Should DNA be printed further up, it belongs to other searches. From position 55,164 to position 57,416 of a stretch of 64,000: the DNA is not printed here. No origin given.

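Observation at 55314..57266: Enolase homologue with substituted catalytic residues and a ~220-aa Pro/Thr-rich surface-like tail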

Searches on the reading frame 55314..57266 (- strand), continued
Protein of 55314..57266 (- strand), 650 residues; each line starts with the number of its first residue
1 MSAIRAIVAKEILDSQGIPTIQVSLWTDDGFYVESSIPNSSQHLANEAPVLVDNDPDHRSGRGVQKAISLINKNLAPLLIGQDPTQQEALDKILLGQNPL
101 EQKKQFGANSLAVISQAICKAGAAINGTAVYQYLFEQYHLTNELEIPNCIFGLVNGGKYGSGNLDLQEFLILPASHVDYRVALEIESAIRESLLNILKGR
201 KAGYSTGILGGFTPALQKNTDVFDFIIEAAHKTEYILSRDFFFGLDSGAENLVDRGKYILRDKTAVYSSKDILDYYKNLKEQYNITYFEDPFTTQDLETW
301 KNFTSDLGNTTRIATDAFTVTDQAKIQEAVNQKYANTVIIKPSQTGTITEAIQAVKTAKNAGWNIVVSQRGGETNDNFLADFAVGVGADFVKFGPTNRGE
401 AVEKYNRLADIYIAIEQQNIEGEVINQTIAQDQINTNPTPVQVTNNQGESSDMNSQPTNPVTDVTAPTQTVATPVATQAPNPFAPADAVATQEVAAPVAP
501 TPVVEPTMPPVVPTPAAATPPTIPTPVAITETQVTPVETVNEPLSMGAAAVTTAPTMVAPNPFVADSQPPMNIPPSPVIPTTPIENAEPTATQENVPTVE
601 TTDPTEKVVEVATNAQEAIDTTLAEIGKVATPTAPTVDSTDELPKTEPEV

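Call 5: find_homologous_proteins(query=window:55314-57266:-, max_evalue=1e-10)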
Query window:55314-57266:- (650 aa): 779 proteins with E <= 1e-10 among 8000 candidates; the best 120 are listed.
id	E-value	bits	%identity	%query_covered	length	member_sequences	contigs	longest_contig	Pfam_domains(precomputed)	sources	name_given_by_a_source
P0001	0.0e+0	1426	100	100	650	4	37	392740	PF03952.22,PF00113.29,PF13378.13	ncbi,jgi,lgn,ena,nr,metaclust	ncbi:MAG: hypothetical protein COU63_00335 [Candidatus Pacebacteria bacterium CG10_big_fil_rev_8_21_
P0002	6.3e-215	734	68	75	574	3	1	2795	PF03952.22,PF00113.29,PF13378.13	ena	-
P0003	1.2e-214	733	56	100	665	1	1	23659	PF03952.22,PF00113.29,PF13378.13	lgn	-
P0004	6.8e-214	730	69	68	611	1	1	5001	PF03952.22,PF00113.29,PF13378.13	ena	-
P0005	1.4e-211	723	56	98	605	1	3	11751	PF03952.22,PF00113.29,PF13378.13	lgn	-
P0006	3.4e-209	715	57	100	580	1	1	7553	PF03952.22,PF00113.29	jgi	jgi:enolase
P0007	5.0e-209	714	56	98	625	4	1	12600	PF03952.22,PF00113.29,PF13378.13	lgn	-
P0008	8.6e-206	704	54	98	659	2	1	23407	PF03952.22,PF00113.29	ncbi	-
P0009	6.5e-203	694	54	99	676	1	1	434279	PF03952.22,PF00113.29,PF13378.13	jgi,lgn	-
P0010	9.3e-183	627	47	98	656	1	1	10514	PF03952.22,PF00113.29,PF13378.13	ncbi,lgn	ncbi:MAG: enolase C-terminal domain-like protein [Candidatus Paceibacterota bacterium]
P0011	6.8e-181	621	49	98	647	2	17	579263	PF03952.22,PF00113.29,PF13378.13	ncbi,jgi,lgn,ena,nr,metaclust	ncbi:MAG: hypothetical protein A2383_02620 [Candidatus Pacebacteria bacterium RIFOXYB1_FULL_39_46]|n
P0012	1.7e-174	600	59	66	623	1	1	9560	PF03952.22,PF00113.29,PF13378.13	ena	-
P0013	2.4e-174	600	52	82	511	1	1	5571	PF03952.22,PF00113.29,PF13378.13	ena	-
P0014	1.6e-169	584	61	65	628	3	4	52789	PF03952.22,PF00113.29,PF13378.13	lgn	-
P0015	7.7e-168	578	57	66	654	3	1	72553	PF03952.22,PF00113.29,PF13378.13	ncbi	-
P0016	2.2e-166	573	46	100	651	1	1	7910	PF03952.22,PF00113.29,PF13378.13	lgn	-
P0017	2.8e-166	573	61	66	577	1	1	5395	PF03952.22,PF00113.29,PF13378.13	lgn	-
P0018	4.9e-166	572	56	71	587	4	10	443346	PF03952.22,PF00113.29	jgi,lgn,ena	jgi:enolase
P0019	5.8e-163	562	57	66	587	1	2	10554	PF03952.22,PF00113.29,PF13378.13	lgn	-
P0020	1.1e-162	561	-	-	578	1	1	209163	PF03952.22,PF00113.29,PF13378.13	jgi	jgi:enolase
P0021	8.3e-162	558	57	68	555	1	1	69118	PF03952.22,PF00113.29,PF13378.13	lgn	-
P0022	1.4e-147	511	45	97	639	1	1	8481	PF03952.22,PF00113.29,PF13378.13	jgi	jgi:enolase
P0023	5.5e-134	466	41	98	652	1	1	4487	PF03952.22,PF00113.29,PF13378.13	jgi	jgi:enolase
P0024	1.4e-129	452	48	64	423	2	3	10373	PF03952.22,PF00113.29,PF13378.13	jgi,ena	-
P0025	2.7e-129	451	48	64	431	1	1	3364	PF03952.22,PF00113.29,PF13378.13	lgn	-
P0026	3.3e-129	451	63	46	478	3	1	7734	PF00113.29,PF13378.13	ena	-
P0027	4.2e-129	450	47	64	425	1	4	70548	PF03952.22,PF00113.29,PF13378.13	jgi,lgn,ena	-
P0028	2.0e-128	448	47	65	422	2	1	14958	PF03952.22,PF00113.29,PF13378.13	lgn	-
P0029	3.0e-128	447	48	64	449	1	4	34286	PF03952.22,PF00113.29,PF13378.13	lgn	-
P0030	6.2e-128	446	47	64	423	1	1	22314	PF03952.22,PF00113.29,PF13378.13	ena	-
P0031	7.4e-128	446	47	64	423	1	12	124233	PF03952.22,PF00113.29,PF13378.13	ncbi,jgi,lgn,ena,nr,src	ncbi:MAG: phosphopyruvate hydratase [Candidatus Pacebacteria bacterium RIFCSPHIGHO2_01_FULL_46_16]|n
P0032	8.0e-128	446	49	63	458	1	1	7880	PF03952.22,PF00113.29,PF13378.13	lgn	-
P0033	9.4e-128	446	46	64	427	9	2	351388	PF03952.22,PF00113.29,PF13378.13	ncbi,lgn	-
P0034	1.2e-127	445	47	64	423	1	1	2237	PF03952.22,PF00113.29,PF13378.13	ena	-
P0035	1.8e-127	445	48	63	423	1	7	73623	PF03952.22,PF00113.29,PF13378.13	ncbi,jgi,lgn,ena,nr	ncbi:MAG: phosphopyruvate hydratase [Candidatus Pacebacteria bacterium]|nr:phosphopyruvate hydratase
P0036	2.6e-127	444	47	64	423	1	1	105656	PF03952.22,PF00113.29,PF13378.13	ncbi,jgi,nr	ncbi:MAG: phosphopyruvate hydratase [Candidatus Pacebacteria bacterium RIFCSPLOWO2_01_FULL_47_12]|nr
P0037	2.6e-127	444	47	64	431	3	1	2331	PF03952.22,PF00113.29,PF13378.13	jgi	jgi:enolase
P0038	8.0e-127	443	47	64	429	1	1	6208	PF03952.22,PF00113.29,PF13378.13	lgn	-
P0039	4.7e-126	440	46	64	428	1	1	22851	PF03952.22,PF00113.29,PF13378.13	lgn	-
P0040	5.5e-126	440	46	64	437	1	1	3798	PF03952.22,PF00113.29,PF13378.13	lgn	-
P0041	8.2e-126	439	46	64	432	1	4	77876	PF03952.22,PF00113.29,PF13378.13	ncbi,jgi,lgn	jgi:enolase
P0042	8.3e-126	439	47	64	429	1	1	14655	PF03952.22,PF00113.29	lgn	-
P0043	9.8e-126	439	46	64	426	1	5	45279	PF03952.22,PF00113.29,PF13378.13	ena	-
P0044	2.9e-125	438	46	64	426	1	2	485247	PF03952.22,PF00113.29,PF13378.13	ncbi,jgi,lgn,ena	jgi:enolase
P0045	3.4e-125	437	46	63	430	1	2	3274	PF03952.22,PF00113.29,PF13378.13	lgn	-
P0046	8.1e-125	436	46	64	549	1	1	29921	PF03952.22,PF00113.29,PF13378.13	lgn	-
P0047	1.9e-124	435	46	64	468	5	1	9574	PF03952.22,PF00113.29,PF13378.13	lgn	-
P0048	4.4e-124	434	45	65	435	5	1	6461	PF03952.22,PF00113.29,PF13378.13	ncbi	-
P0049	5.2e-124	433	46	65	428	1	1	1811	PF03952.22,PF00113.29,PF13378.13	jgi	jgi:enolase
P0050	5.4e-124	433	46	64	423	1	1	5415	PF03952.22,PF00113.29,PF13378.13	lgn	-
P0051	1.1e-123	432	46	64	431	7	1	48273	PF03952.22,PF00113.29,PF13378.13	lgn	-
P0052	1.1e-123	432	47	64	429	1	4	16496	PF03952.22,PF00113.29,PF13378.13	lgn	-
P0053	2.4e-123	431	46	63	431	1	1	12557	PF03952.22,PF00113.29,PF13378.13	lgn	-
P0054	4.0e-123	430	45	63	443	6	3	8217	PF03952.22,PF00113.29,PF13378.13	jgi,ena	-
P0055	9.3e-123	429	45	65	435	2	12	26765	PF03952.22,PF00113.29,PF13378.13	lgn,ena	-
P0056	1.0e-122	429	46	63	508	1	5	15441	PF03952.22,PF00113.29,PF13378.13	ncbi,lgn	-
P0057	1.3e-122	429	46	63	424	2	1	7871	PF03952.22,PF00113.29,PF13378.13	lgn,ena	-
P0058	1.5e-122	429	44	64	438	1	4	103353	PF03952.22,PF00113.29,PF13378.13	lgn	-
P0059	1.8e-122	428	44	64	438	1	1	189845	PF03952.22,PF00113.29,PF13378.13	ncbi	-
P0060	3.1e-122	428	46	64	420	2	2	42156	PF03952.22,PF00113.29,PF13378.13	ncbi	-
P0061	4.6e-122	427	45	65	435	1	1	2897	PF03952.22,PF00113.29,PF13378.13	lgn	-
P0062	1.1e-121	426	45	64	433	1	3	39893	PF03952.22,PF00113.29,PF13378.13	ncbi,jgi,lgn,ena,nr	ncbi:MAG: phosphopyruvate hydratase [Candidatus Pacebacteria bacterium CG_4_10_14_0_8_um_filter_43_1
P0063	1.4e-121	425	44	64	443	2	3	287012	PF03952.22,PF00113.29,PF13378.13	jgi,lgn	-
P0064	4.4e-121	424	46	64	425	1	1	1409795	PF03952.22,PF00113.29,PF13378.13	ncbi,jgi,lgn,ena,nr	ncbi:MAG TPA: phosphopyruvate hydratase [Vitreimonas sp.]|nr:phosphopyruvate hydratase [Vitreimonas 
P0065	6.6e-121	423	45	64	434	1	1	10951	PF03952.22,PF00113.29,PF13378.13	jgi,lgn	-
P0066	1.3e-120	422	44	64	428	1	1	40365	PF03952.22,PF00113.29,PF13378.13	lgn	-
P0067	1.9e-120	422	46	64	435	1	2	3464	PF03952.22,PF00113.29,PF13378.13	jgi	jgi:enolase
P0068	5.9e-120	420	47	63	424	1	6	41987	PF03952.22,PF00113.29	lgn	-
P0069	6.4e-120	420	45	64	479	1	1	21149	PF03952.22,PF00113.29,PF13378.13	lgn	-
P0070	2.6e-119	418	45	64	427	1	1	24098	PF03952.22,PF00113.29,PF13378.13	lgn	-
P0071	4.9e-119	417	47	63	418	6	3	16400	PF03952.22,PF00113.29,PF07476.18,PF13378.13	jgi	jgi:enolase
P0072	1.3e-118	416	46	64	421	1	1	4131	PF03952.22,PF00113.29,PF13378.13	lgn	-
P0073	1.5e-118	415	44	63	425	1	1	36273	PF03952.22,PF00113.29,PF13378.13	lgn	-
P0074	3.4e-118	414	44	65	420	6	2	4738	PF03952.22,PF00113.29,PF13378.13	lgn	-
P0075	8.0e-118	413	44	63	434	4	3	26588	PF03952.22,PF00113.29,PF13378.13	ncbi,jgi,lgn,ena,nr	ncbi:MAG: phosphopyruvate hydratase [Patescibacteria group bacterium]|nr:phosphopyruvate hydratase [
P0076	1.2e-117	412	43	64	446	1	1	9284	PF03952.22,PF00113.29,PF13378.13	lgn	-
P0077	3.4e-117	411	43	64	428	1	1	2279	PF03952.22,PF00113.29,PF13378.13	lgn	-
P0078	3.9e-117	411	45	64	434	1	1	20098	PF03952.22,PF00113.29,PF13378.13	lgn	-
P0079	3.9e-117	411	46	64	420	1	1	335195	PF03952.22,PF00113.29,PF13378.13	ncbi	-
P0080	4.6e-116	407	46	64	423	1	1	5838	PF03952.22,PF00113.29,PF13378.13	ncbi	-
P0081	8.0e-116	406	45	64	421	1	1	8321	PF03952.22,PF00113.29,PF13378.13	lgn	-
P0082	2.3e-115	405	45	63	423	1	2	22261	PF03952.22,PF00113.29,PF13378.13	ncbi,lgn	-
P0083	3.1e-115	404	42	65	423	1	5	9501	PF03952.22,PF00113.29,PF13378.13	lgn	-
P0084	6.7e-115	403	45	63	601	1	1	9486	PF03952.22,PF00113.29,PF13378.13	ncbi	-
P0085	7.5e-115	403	44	64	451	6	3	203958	PF03952.22,PF00113.29,PF13378.13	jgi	jgi:enolase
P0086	1.3e-114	402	44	64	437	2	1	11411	PF03952.22,PF00113.29,PF13378.13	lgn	-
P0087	3.2e-114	401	42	66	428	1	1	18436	PF03952.22,PF00113.29,PF13378.13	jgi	jgi:enolase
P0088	3.2e-111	391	43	63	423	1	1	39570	PF03952.22,PF00113.29,PF13378.13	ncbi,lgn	-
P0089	5.2e-111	390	42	64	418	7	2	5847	PF03952.22,PF00113.29,PF13378.13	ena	-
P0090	1.2e-110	389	43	63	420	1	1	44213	PF03952.22,PF00113.29,PF13378.13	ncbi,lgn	ncbi:MAG: phosphopyruvate hydratase [Patescibacteria group bacterium]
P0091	2.3e-110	388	44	63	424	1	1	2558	PF03952.22,PF00113.29,PF13378.13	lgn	-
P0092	1.1e-109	386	43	64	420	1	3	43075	PF03952.22,PF00113.29,PF13378.13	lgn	-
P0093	1.3e-109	386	43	64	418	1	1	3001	PF03952.22,PF00113.29,PF13378.13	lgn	-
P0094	2.0e-109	385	43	64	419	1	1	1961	PF03952.22,PF00113.29,PF13378.13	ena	-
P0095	6.5e-108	380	42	64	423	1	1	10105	PF03952.22,PF00113.29,PF13378.13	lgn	-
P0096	6.8e-108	380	43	65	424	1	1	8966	PF03952.22,PF00113.29,PF13378.13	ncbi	-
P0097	1.8e-107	379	42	63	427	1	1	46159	PF03952.22,PF00113.29,PF13378.13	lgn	-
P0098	2.5e-106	375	42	65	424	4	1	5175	PF03952.22,PF00113.29,PF13378.13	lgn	-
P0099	2.8e-106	375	76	33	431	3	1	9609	PF00113.29,PF13378.13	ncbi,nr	ncbi:MAG: hypothetical protein HN981_05460, partial [Candidatus Pacebacteria bacterium]|nr:hypotheti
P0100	1.5e-105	372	44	64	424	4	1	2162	PF03952.22,PF00113.29,PF13378.13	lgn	-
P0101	6.9e-105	370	43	63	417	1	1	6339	PF03952.22,PF00113.29,PF13378.13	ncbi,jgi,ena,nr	ncbi:MAG TPA: phosphopyruvate hydratase [Patescibacteria group bacterium]|nr:phosphopyruvate hydrata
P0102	1.4e-104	369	42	64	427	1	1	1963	PF03952.22,PF00113.29,PF13378.13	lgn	-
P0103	1.9e-104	369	43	63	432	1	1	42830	PF03952.22,PF00113.29,PF13378.13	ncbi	-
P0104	3.2e-104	368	44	63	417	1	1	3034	PF03952.22,PF00113.29,PF13378.13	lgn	-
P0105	3.5e-104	368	42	63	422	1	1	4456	PF03952.22,PF00113.29,PF13378.13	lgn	-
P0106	4.7e-104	368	43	63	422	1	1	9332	PF03952.22,PF00113.29,PF13378.13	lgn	-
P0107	7.6e-104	367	42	63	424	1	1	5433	PF03952.22,PF00113.29,PF13378.13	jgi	jgi:enolase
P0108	1.1e-103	366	42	63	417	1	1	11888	PF03952.22,PF00113.29,PF13378.13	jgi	jgi:enolase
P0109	2.9e-103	365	43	63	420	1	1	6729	PF03952.22,PF00113.29,PF13378.13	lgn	-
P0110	3.3e-103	365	41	63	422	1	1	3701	PF03952.22,PF00113.29,PF13378.13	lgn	-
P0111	3.5e-103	365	41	64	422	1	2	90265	PF03952.22,PF00113.29,PF13378.13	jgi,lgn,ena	-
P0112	3.6e-103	365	41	64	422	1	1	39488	PF03952.22,PF00113.29,PF13378.13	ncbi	-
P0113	5.7e-103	364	45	54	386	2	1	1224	PF03952.22,PF00113.29,PF13378.13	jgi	-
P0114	1.2e-102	363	41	64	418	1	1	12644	PF03952.22,PF00113.29,PF13378.13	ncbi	-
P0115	1.8e-102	362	42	63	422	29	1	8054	PF03952.22,PF00113.29,PF13378.13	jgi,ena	-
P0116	2.8e-102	362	41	63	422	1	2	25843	PF03952.22,PF00113.29,PF13378.13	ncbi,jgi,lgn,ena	-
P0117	7.3e-102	360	41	63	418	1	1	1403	PF03952.22,PF00113.29,PF13378.13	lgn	-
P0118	2.2e-101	359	41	63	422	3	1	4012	PF03952.22,PF00113.29,PF13378.13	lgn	-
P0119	3.2e-101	358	39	64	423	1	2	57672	PF03952.22,PF00113.29,PF13378.13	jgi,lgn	jgi:enolase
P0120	3.5e-101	358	43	64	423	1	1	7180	PF03952.22,PF00113.29,PF13378.13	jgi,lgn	jgi:enolase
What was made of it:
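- None of the 119 nearest homologues lies on the large contigs that carry tailed proteins, judged by matching contig lengths (call 5).
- Tried and rejected: Matching contig lengths found no other homologue on the large contigs among the 119 nearest relatives (call 5).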

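Call 16: find_encoding_contigs(protein=P0001, flank=10000, max_places=6)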
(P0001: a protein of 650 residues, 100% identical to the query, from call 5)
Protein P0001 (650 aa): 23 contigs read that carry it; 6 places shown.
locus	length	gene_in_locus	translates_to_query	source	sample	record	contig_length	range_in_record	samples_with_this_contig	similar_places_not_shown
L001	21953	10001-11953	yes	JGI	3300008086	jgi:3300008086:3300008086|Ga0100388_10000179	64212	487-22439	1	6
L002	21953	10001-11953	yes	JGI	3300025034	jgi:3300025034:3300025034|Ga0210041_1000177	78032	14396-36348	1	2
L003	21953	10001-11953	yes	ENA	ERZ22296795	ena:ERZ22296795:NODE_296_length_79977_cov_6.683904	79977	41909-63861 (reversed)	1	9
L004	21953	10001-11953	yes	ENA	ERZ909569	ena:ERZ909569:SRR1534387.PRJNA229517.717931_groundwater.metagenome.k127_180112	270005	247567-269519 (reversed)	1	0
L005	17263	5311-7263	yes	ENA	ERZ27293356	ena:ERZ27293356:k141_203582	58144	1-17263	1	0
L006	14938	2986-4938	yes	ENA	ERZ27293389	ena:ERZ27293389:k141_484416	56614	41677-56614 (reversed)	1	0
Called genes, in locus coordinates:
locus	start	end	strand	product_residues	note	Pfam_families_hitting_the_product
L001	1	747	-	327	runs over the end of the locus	-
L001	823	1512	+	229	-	-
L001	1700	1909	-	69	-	-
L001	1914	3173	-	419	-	PF00155:Aminotran_1_2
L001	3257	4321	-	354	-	-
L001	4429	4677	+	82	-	-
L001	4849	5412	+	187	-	-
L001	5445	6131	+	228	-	PF01863:YgjP-like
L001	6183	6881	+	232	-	PF21694:DNA_pol3_delta_C (faint)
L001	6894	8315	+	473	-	PF02878:PGM_PMM_I, PF02879:PGM_PMM_II, PF02880:PGM_PMM_III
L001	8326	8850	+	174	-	PF00293:NUDIX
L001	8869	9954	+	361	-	PF01380:SIS, PF10432:bact-PGI_C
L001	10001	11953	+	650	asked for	PF03952:Enolase_N, PF00113:Enolase_C, PF13378:MR_MLE_C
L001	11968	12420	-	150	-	PF00293:NUDIX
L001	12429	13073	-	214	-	PF09335:VTT_dom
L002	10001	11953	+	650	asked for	PF03952:Enolase_N, PF00113:Enolase_C, PF13378:MR_MLE_C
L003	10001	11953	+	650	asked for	PF03952:Enolase_N, PF00113:Enolase_C, PF13378:MR_MLE_C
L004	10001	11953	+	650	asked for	PF03952:Enolase_N, PF00113:Enolase_C, PF13378:MR_MLE_C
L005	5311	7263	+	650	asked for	PF03952:Enolase_N, PF00113:Enolase_C, PF13378:MR_MLE_C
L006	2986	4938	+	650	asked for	PF03952:Enolase_N, PF00113:Enolase_C, PF13378:MR_MLE_C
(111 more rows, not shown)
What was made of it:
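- The identical ORF occurs in many independent assemblies (call 16).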

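Call 17: find_encoding_contigs(protein=P0011, flank=10000, max_places=2)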
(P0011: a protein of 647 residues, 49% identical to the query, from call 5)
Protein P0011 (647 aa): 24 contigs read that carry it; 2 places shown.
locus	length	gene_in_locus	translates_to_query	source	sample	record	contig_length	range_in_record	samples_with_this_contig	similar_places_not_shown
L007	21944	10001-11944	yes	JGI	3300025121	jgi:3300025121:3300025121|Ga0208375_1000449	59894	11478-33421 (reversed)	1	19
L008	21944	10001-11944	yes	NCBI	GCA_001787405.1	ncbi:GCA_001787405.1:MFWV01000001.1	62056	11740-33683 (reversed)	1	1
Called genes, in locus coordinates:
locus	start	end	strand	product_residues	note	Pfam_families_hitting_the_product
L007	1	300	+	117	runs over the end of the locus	-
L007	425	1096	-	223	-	PF01966:HD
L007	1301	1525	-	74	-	-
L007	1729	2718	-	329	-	-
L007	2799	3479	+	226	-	-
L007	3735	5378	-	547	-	-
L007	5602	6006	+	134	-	-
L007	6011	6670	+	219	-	PF01863:YgjP-like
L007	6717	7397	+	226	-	PF21694:DNA_pol3_delta_C (faint)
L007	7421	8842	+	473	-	PF02878:PGM_PMM_I, PF02879:PGM_PMM_II, PF02880:PGM_PMM_III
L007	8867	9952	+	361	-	PF01380:SIS, PF10432:bact-PGI_C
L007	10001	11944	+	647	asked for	PF03952:Enolase_N, PF00113:Enolase_C, PF13378:MR_MLE_C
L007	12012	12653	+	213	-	PF09335:VTT_dom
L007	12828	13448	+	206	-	PF01726:LexA_DNA_bind, PF00717:Peptidase_S24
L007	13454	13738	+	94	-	-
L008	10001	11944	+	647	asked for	PF03952:Enolase_N, PF00113:Enolase_C, PF13378:MR_MLE_C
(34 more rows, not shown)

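Call 18: find_encoding_contigs(protein=P0009, flank=10000, max_places=2)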
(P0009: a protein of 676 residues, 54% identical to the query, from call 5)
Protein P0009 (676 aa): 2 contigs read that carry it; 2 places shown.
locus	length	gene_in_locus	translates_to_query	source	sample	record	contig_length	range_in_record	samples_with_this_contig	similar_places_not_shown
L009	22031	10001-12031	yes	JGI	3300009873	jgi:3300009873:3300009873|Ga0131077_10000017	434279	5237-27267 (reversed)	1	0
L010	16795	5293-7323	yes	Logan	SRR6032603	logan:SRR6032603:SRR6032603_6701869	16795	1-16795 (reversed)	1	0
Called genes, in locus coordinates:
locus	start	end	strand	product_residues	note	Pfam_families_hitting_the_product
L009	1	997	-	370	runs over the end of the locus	-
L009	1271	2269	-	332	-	-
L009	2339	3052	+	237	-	-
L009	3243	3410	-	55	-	-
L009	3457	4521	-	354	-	-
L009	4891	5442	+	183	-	-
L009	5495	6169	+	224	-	PF01863:YgjP-like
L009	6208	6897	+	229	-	-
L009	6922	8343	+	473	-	PF02878:PGM_PMM_I, PF02879:PGM_PMM_II, PF02880:PGM_PMM_III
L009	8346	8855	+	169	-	PF00293:NUDIX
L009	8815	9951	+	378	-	PF01380:SIS, PF10432:bact-PGI_C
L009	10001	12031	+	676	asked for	PF03952:Enolase_N, PF00113:Enolase_C, PF13378:MR_MLE_C (weak)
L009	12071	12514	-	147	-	PF00293:NUDIX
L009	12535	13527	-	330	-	PF04018:VCA0040-like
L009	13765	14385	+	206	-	PF01726:LexA_DNA_bind, PF00717:Peptidase_S24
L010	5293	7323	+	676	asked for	PF03952:Enolase_N, PF00113:Enolase_C, PF13378:MR_MLE_C (weak)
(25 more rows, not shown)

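Call 19: find_encoding_contigs(protein=P0031, flank=10000, max_places=2)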
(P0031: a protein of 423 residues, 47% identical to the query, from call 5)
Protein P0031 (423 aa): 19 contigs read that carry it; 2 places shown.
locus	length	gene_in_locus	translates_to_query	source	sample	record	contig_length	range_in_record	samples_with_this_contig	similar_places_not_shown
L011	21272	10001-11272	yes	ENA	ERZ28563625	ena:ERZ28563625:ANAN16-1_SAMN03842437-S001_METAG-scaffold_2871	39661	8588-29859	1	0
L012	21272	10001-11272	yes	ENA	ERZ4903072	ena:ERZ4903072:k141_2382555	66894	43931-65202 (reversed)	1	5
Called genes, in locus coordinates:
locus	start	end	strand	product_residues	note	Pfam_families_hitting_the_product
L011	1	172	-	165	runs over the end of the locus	PF00149:Metallophos (weak), PF12850:Metallophos_2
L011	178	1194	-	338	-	-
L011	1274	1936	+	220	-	-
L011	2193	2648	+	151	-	-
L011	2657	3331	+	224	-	PF01863:YgjP-like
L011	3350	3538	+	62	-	-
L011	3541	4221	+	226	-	-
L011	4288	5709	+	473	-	PF02878:PGM_PMM_I, PF02879:PGM_PMM_II, PF02880:PGM_PMM_III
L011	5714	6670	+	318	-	PF00294:PfkB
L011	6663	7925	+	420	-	PF00483:NTP_transferase, PF01128:IspD (faint), PF12804:NTP_transf_3, PF00132:Hexapep (faint), PF25087:GMPPB_C (faint)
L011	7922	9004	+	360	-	PF10432:bact-PGI_C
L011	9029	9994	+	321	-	PF01326:PPDK_N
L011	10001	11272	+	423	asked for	PF03952:Enolase_N, PF00113:Enolase_C, PF13378:MR_MLE_C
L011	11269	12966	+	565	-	PF01676:Metalloenzyme, PF06415:iPGM_N, PF00884:Sulfatase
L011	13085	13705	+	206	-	PF01726:LexA_DNA_bind, PF00717:Peptidase_S24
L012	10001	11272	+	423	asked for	PF03952:Enolase_N, PF00113:Enolase_C, PF13378:MR_MLE_C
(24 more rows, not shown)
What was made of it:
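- The sister Glu211-less clade stays next to iPGM and overlaps its start in one locus (call 19).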
